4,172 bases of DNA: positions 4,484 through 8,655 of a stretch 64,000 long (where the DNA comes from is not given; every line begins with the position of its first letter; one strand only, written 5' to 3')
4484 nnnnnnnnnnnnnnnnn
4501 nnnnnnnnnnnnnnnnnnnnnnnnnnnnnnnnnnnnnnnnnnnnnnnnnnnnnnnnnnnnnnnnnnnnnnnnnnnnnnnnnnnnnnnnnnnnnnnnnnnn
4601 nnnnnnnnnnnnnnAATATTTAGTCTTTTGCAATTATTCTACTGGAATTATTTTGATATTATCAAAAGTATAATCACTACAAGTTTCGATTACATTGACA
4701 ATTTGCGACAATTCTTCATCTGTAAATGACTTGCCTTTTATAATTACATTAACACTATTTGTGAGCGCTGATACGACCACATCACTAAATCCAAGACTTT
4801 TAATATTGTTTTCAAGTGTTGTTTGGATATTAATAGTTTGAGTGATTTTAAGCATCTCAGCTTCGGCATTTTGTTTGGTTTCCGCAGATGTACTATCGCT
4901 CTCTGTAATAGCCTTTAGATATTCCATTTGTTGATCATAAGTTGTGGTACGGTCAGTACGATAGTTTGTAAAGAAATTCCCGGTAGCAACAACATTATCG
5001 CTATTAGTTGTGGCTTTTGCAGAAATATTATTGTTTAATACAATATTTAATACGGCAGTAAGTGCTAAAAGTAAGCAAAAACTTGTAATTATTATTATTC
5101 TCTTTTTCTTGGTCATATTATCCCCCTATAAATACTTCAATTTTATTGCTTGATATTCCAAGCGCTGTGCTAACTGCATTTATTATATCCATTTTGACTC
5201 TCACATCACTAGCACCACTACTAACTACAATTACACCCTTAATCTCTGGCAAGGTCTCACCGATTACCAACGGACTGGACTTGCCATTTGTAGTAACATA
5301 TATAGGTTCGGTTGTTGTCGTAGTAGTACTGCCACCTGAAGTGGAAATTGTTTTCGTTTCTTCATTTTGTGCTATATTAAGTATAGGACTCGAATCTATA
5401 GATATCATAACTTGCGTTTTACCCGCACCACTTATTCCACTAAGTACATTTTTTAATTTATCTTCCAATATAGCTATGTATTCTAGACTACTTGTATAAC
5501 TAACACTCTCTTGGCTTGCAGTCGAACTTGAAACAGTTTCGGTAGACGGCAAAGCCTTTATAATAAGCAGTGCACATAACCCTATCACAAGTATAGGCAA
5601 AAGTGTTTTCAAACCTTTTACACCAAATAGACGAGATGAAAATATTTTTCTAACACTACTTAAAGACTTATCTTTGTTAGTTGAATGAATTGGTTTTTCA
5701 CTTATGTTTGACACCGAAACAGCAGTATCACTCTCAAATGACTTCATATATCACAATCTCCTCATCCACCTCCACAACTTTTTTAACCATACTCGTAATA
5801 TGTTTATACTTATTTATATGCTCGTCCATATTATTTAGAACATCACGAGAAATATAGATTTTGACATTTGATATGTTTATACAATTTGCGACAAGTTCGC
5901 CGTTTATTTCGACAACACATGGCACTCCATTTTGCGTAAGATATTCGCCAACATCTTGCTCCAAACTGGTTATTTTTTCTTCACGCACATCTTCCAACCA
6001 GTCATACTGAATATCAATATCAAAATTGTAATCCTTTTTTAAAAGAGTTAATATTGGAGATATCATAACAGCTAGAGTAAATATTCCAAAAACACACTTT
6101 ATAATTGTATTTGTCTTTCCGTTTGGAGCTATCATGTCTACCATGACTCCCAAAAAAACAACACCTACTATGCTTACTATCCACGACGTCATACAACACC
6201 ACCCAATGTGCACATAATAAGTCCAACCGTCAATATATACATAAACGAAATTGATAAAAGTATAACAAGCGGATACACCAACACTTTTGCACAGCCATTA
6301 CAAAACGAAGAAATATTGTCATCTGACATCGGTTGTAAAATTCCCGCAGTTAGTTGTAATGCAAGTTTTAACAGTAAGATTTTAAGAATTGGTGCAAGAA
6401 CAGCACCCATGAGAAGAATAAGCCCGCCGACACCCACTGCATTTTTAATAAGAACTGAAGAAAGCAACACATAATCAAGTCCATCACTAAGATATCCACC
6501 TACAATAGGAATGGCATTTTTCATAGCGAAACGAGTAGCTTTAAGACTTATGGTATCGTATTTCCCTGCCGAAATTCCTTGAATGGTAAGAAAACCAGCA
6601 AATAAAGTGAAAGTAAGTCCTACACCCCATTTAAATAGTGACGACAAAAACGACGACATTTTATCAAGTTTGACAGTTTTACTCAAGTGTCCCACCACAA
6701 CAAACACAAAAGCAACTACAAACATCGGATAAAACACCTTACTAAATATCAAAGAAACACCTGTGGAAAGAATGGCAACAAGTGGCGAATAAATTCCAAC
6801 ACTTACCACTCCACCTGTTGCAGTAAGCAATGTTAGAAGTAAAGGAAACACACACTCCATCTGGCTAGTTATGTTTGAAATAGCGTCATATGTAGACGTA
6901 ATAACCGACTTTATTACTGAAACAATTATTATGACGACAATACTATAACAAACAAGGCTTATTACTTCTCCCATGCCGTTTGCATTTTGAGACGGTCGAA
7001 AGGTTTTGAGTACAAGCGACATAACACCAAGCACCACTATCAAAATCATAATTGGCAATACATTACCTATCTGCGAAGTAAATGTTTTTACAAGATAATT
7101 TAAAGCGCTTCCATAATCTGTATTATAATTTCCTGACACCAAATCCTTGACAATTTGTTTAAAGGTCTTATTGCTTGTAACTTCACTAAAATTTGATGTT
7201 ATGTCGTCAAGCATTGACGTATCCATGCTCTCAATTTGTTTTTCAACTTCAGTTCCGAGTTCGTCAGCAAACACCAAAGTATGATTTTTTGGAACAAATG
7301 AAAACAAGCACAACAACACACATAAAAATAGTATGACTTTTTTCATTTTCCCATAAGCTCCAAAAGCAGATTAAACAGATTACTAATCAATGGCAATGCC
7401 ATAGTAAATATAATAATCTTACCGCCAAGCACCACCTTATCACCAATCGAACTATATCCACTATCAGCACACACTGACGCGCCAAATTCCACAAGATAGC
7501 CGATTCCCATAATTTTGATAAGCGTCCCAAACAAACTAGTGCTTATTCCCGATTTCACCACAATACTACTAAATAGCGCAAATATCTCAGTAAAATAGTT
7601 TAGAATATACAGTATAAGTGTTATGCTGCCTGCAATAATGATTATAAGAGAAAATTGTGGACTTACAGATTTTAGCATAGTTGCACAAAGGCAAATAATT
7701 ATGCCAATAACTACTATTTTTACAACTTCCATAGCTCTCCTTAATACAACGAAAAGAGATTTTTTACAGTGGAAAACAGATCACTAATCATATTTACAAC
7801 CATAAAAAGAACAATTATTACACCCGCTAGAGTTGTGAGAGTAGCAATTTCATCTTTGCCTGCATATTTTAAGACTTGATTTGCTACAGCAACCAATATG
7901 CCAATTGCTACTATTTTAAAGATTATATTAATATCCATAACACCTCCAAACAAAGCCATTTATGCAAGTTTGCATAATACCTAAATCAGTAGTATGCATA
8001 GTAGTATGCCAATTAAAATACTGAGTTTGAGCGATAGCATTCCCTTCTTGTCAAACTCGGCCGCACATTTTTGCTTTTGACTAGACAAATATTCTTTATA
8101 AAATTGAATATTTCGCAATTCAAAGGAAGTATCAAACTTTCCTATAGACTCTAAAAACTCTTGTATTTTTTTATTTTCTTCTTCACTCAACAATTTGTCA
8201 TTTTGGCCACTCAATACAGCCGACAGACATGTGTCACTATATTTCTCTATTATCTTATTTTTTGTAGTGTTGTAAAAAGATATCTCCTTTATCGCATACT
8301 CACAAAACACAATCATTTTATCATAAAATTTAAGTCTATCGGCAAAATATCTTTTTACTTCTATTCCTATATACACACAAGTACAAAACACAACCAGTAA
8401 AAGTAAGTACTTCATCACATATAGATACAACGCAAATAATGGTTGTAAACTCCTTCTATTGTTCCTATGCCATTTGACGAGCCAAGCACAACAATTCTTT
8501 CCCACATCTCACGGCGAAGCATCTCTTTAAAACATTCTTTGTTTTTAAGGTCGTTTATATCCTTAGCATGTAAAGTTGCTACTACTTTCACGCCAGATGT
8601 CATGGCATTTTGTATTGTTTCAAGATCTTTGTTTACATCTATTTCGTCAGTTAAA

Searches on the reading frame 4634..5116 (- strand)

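Call 67: search_protein_families(library=pfam, proteins=[window:4634-5116:-], max_evalue=0.001)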
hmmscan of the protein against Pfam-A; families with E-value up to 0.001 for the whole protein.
window:4634-5116:- (160 aa): 1 family
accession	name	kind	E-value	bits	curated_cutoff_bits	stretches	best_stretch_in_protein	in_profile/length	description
PF12685.13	SpoIIIAH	-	7.9e-26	91.6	30.6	1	35-156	70-191/191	SpoIIIAH-like protein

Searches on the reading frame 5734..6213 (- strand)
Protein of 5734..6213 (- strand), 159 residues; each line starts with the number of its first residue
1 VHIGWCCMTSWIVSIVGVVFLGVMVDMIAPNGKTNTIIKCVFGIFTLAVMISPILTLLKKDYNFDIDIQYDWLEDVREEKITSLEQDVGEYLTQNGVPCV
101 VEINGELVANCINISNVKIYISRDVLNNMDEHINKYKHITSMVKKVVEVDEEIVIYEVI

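Call 67: search_protein_families(library=pfam, proteins=[window:5734-6213:-], max_evalue=0.001)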
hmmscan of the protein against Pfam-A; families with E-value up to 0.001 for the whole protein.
window:5734-6213:- (159 aa): 1 family
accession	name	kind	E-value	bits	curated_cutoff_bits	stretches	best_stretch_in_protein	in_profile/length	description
PF09581.16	Spore_III_AF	-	2.1e-09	38.1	28.3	1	18-86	3-71/185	Stage III sporulation protein AF (Spore_III_AF)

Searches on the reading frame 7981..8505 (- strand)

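Call 67: search_protein_families(library=pfam, proteins=[window:7981-8505:-], max_evalue=0.001)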
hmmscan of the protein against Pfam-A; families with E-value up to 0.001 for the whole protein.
window:7981-8505:- (174 aa): 1 family
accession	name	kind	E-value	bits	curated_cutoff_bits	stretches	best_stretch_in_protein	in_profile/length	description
PF09548.15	Spore_III_AB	-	1.8e-15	57.8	32.5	1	102-174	98-170/170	Stage III sporulation protein AB (spore_III_AB)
